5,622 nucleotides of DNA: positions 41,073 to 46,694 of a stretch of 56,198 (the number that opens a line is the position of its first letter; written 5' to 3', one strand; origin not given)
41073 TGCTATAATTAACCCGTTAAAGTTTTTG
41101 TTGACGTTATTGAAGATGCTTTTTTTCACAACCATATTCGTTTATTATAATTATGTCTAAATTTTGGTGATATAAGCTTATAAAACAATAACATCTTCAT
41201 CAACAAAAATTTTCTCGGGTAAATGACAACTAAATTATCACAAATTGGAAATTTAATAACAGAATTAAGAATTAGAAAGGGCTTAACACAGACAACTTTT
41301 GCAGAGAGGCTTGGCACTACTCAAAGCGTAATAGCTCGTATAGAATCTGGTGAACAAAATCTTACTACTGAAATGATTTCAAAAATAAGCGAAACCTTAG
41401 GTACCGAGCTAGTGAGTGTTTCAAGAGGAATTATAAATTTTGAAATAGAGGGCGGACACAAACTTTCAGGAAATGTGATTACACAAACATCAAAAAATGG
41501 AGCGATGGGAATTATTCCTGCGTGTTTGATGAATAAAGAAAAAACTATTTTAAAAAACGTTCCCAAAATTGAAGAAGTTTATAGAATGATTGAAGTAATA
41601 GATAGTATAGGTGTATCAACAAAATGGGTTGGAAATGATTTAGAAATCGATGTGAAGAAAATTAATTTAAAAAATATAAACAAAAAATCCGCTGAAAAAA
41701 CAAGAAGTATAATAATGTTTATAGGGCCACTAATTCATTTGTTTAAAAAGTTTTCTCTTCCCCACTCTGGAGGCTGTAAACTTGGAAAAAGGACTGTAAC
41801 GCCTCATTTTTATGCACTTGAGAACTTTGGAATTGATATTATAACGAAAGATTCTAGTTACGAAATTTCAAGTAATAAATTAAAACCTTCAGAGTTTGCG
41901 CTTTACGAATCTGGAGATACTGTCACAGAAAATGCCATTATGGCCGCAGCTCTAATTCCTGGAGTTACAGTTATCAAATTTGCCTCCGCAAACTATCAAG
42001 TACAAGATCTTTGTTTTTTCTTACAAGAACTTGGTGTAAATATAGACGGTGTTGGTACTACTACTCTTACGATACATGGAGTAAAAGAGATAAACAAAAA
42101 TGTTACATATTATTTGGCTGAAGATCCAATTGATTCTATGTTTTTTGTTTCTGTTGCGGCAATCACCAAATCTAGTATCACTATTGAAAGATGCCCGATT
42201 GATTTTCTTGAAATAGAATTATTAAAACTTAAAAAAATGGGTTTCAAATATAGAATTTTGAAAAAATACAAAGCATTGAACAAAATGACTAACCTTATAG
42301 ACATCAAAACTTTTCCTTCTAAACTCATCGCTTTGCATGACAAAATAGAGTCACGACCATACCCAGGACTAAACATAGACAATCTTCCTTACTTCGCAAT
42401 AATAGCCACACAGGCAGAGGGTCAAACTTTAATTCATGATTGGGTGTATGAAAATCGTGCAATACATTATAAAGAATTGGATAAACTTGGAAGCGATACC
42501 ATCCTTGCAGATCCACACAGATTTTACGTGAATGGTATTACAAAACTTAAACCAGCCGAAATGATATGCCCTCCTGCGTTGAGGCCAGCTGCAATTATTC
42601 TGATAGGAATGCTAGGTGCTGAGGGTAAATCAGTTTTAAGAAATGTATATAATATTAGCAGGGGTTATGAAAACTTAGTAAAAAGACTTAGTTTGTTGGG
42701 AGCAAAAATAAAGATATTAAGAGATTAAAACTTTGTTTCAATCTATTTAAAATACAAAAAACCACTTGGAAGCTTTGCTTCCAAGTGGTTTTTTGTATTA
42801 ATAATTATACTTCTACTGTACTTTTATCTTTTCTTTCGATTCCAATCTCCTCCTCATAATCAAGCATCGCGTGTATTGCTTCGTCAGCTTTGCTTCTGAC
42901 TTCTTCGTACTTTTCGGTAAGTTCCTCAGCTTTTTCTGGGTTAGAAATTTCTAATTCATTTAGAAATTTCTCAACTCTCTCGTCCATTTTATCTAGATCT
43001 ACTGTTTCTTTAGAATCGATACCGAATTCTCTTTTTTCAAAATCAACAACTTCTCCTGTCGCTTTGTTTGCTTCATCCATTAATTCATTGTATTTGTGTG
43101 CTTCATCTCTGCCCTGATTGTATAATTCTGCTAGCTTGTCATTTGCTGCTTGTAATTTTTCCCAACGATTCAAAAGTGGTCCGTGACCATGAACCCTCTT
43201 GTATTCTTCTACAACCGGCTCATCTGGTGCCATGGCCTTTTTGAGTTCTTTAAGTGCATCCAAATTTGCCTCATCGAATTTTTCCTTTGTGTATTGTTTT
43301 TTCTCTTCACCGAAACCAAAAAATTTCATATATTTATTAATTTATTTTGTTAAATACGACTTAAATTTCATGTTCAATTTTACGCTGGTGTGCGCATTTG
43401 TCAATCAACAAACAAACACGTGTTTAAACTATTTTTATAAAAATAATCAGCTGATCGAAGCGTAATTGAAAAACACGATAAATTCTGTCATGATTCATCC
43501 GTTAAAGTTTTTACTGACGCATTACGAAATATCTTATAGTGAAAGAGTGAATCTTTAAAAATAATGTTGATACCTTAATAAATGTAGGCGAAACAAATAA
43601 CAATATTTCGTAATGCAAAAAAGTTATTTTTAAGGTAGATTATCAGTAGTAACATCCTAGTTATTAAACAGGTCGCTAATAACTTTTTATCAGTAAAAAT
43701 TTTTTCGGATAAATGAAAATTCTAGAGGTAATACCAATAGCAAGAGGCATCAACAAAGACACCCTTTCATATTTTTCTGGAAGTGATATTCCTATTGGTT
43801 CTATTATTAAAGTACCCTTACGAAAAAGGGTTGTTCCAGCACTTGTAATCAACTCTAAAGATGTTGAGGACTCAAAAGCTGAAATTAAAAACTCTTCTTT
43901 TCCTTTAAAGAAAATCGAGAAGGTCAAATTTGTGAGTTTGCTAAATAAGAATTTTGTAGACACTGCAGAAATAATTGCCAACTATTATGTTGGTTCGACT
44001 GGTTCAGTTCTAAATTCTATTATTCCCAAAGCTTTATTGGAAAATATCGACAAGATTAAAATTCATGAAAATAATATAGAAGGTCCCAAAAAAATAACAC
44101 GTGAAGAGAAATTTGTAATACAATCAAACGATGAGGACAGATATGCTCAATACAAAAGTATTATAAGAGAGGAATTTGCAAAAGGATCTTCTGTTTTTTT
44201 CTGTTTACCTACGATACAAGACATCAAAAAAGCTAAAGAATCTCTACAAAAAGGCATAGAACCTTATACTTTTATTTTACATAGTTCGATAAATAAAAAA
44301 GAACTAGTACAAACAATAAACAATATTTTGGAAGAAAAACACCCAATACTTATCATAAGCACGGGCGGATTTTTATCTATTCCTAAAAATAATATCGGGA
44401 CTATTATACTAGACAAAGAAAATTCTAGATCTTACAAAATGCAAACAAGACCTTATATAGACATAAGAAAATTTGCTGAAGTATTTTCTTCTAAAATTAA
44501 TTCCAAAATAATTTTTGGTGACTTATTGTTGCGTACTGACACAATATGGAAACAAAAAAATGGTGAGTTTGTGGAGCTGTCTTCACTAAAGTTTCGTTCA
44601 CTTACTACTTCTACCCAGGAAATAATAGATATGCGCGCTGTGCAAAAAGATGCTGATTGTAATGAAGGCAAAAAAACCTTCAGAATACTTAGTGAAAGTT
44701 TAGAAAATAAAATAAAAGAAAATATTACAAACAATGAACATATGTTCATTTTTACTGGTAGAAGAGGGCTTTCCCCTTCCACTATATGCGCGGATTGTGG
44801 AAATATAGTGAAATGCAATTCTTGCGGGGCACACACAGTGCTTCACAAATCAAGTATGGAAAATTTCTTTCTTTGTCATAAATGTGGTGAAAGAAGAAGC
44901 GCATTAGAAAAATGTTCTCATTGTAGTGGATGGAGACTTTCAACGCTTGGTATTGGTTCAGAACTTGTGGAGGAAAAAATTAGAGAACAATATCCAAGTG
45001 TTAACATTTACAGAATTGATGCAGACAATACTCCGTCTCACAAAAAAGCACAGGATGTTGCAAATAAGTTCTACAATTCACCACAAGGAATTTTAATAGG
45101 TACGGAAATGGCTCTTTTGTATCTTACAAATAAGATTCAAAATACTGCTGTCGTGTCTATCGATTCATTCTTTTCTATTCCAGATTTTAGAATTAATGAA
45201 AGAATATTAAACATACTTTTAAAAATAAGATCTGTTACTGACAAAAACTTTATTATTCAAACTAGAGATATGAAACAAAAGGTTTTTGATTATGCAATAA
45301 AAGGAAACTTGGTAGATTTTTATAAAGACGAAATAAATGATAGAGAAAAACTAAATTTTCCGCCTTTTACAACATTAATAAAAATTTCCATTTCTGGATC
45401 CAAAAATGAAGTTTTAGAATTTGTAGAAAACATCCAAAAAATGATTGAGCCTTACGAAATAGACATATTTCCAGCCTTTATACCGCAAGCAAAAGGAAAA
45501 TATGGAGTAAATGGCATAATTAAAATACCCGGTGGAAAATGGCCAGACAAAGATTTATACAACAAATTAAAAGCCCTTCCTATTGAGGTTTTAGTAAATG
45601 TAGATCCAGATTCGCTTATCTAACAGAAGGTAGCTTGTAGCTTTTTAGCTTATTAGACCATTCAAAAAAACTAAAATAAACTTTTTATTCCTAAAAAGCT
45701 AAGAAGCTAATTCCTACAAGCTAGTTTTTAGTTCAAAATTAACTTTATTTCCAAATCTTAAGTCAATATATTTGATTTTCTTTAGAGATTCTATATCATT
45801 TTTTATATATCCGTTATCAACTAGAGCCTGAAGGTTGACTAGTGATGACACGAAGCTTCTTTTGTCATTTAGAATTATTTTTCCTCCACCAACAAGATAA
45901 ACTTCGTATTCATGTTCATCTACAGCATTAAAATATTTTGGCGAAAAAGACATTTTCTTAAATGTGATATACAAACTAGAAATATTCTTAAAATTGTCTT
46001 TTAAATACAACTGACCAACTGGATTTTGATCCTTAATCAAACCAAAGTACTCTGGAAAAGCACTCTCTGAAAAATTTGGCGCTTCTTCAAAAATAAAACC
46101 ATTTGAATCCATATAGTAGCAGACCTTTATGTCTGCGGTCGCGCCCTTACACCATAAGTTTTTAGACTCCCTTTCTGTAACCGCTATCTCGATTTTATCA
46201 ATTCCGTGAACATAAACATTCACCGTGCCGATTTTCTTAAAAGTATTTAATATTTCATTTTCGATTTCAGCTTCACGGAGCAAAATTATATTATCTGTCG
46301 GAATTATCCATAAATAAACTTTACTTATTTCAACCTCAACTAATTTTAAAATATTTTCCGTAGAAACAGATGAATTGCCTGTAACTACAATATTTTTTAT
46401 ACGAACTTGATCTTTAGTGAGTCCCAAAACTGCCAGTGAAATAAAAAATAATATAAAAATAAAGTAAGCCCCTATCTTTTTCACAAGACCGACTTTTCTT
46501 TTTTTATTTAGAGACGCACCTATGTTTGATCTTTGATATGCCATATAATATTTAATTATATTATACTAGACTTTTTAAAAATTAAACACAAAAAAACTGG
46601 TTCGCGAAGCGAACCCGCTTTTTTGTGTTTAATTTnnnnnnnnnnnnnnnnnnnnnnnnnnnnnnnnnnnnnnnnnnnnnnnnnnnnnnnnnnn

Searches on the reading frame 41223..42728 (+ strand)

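Call 58: search_protein_families(library=pfam, proteins=[window:41223-42728:+], max_evalue=0.001)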
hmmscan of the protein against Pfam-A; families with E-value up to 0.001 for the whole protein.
window:41223-42728:+ (501 aa): 5 families
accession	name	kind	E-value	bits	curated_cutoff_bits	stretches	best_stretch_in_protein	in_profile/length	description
PF00275.25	EPSP_synthase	-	8.3e-44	150.4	22.8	1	76-489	2-417/417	EPSP synthase (3-phosphoshikimate 1-carboxyvinyltransferase)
PF01381.28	HTH_3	-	4e-14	52.8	23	1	14-63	3-52/55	Helix-turn-helix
PF13560.12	HTH_31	-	5.8e-09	36.6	27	1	7-62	1-57/64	Helix-turn-helix domain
PF12844.13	HTH_19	-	3.1e-08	33.8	30.2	1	9-61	1-53/64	Helix-turn-helix domain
PF22495.2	HTH_92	-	8.6e-05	22.2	27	1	14-44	2-32/45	RsaL-like HTH domain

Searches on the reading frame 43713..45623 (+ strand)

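Call 58: search_protein_families(library=pfam, proteins=[window:43713-45623:+], max_evalue=0.001)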
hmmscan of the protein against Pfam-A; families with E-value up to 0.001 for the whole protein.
window:43713-45623:+ (636 aa): 1 family
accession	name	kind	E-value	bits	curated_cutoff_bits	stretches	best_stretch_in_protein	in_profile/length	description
PF17764.6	PriA_3primeBD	-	6.5e-08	32.8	22.7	1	19-105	13-96/96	3'DNA-binding domain (3'BD)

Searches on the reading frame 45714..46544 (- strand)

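Call 58: search_protein_families(library=pfam, proteins=[window:45714-46544:-], max_evalue=0.001)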
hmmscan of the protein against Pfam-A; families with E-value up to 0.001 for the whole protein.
window:45714-46544:- (276 aa): 1 family
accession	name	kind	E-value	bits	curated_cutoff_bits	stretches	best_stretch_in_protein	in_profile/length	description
PF08478.15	POTRA_1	-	4.6e-06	27.3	23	1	48-125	2-69/69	POTRA domain, FtsQ-type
